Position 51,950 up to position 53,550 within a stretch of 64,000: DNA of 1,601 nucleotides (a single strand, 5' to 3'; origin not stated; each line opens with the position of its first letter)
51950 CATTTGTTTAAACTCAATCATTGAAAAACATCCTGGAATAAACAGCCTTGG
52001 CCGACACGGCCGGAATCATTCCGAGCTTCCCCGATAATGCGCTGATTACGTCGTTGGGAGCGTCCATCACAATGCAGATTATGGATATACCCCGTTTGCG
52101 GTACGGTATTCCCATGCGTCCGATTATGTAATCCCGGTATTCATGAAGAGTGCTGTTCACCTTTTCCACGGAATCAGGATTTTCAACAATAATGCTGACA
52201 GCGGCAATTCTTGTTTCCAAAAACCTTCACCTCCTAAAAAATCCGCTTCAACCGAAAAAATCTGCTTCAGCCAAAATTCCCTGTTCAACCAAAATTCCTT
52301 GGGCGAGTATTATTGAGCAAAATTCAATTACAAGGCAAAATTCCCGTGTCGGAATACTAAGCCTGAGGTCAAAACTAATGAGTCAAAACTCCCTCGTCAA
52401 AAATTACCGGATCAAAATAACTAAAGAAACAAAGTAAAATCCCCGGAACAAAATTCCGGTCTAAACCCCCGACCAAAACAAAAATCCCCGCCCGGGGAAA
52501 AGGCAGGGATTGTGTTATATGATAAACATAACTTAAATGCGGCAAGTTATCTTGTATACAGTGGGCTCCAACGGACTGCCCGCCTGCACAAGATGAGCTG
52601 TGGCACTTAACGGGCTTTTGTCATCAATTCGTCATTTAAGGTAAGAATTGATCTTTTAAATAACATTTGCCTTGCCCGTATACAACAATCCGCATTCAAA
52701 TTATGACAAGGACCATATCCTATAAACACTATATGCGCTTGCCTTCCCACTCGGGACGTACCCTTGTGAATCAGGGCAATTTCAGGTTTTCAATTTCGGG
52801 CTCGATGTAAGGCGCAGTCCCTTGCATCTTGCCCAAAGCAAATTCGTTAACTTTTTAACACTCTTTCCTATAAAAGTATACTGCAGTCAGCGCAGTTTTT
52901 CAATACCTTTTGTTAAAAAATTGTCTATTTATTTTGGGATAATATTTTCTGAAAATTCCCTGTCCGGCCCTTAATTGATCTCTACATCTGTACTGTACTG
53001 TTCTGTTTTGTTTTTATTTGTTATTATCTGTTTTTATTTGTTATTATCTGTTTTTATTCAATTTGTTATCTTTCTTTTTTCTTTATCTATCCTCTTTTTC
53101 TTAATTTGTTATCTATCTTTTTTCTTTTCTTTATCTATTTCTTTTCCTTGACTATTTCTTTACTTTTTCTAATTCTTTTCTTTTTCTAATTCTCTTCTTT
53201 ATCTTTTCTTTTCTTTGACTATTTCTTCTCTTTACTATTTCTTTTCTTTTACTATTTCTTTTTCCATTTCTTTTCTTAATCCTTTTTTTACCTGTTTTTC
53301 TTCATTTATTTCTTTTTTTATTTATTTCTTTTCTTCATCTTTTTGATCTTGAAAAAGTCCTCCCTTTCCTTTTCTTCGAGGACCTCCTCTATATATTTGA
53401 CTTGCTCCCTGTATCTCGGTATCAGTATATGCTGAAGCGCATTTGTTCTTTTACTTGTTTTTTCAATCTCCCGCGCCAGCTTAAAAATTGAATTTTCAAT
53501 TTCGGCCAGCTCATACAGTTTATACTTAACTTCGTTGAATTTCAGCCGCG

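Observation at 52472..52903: Long ORF-free leader with its own promoter-like and terminator-like elements upstream of the hydrogenase-maturation operon: candidate novel riboswitch/attenuator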

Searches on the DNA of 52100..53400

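Call 4: search_rna_families(source=window, start=52100, end=53400, threshold=evalue, max_evalue=10, show_alignments=3)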
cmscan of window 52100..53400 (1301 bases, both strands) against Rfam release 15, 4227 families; matches with E-value up to 10: 9.
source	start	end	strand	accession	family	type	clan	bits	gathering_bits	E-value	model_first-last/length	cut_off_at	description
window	52433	52509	-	RF02837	anti-hemB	Gene; sRNA;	-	27.6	49.5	0.00048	1-81/81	no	Burkholderia RNA 7 (anti-hemB)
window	52811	52903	+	RF02537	TarA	Gene; sRNA;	-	21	80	0.89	1-99/99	no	Vibrio ToxT activated RNA TarA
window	52475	52551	-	RF02064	STnc370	Gene; sRNA;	-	20.8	54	9.5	1-71/71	no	Enterobacterial sRNA STnc370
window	52602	52671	-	RF00069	SNORD24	Gene; snRNA; snoRNA; CD-box;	-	18.6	41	6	1-76/76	no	Small nucleolar RNA SNORD24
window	52480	52553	-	RF02450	ncr1175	Gene; sRNA;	-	15.6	60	8.7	1-110/110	no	Bacillus sRNA ncr1175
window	52478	52517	+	RF02628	Hrs1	Gene; sRNA;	-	15.4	56.4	6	1-74/74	no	Hfq-regulated sRNA 1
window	52807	52832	+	RF03970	mir-2766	Gene; miRNA;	-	14.8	60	8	22-47/68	no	mir-2766 microRNA precursor family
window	52172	52274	-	RF01515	Afu_514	Gene; snRNA; snoRNA; CD-box;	-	14.6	39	7.1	1-106/106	no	A. fumigatus snoRNA Afu_514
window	52807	52828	-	RF01346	CRISPR-DR36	Gene; CRISPR;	-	13.1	38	9.7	1-36/36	no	CRISPR RNA direct repeat element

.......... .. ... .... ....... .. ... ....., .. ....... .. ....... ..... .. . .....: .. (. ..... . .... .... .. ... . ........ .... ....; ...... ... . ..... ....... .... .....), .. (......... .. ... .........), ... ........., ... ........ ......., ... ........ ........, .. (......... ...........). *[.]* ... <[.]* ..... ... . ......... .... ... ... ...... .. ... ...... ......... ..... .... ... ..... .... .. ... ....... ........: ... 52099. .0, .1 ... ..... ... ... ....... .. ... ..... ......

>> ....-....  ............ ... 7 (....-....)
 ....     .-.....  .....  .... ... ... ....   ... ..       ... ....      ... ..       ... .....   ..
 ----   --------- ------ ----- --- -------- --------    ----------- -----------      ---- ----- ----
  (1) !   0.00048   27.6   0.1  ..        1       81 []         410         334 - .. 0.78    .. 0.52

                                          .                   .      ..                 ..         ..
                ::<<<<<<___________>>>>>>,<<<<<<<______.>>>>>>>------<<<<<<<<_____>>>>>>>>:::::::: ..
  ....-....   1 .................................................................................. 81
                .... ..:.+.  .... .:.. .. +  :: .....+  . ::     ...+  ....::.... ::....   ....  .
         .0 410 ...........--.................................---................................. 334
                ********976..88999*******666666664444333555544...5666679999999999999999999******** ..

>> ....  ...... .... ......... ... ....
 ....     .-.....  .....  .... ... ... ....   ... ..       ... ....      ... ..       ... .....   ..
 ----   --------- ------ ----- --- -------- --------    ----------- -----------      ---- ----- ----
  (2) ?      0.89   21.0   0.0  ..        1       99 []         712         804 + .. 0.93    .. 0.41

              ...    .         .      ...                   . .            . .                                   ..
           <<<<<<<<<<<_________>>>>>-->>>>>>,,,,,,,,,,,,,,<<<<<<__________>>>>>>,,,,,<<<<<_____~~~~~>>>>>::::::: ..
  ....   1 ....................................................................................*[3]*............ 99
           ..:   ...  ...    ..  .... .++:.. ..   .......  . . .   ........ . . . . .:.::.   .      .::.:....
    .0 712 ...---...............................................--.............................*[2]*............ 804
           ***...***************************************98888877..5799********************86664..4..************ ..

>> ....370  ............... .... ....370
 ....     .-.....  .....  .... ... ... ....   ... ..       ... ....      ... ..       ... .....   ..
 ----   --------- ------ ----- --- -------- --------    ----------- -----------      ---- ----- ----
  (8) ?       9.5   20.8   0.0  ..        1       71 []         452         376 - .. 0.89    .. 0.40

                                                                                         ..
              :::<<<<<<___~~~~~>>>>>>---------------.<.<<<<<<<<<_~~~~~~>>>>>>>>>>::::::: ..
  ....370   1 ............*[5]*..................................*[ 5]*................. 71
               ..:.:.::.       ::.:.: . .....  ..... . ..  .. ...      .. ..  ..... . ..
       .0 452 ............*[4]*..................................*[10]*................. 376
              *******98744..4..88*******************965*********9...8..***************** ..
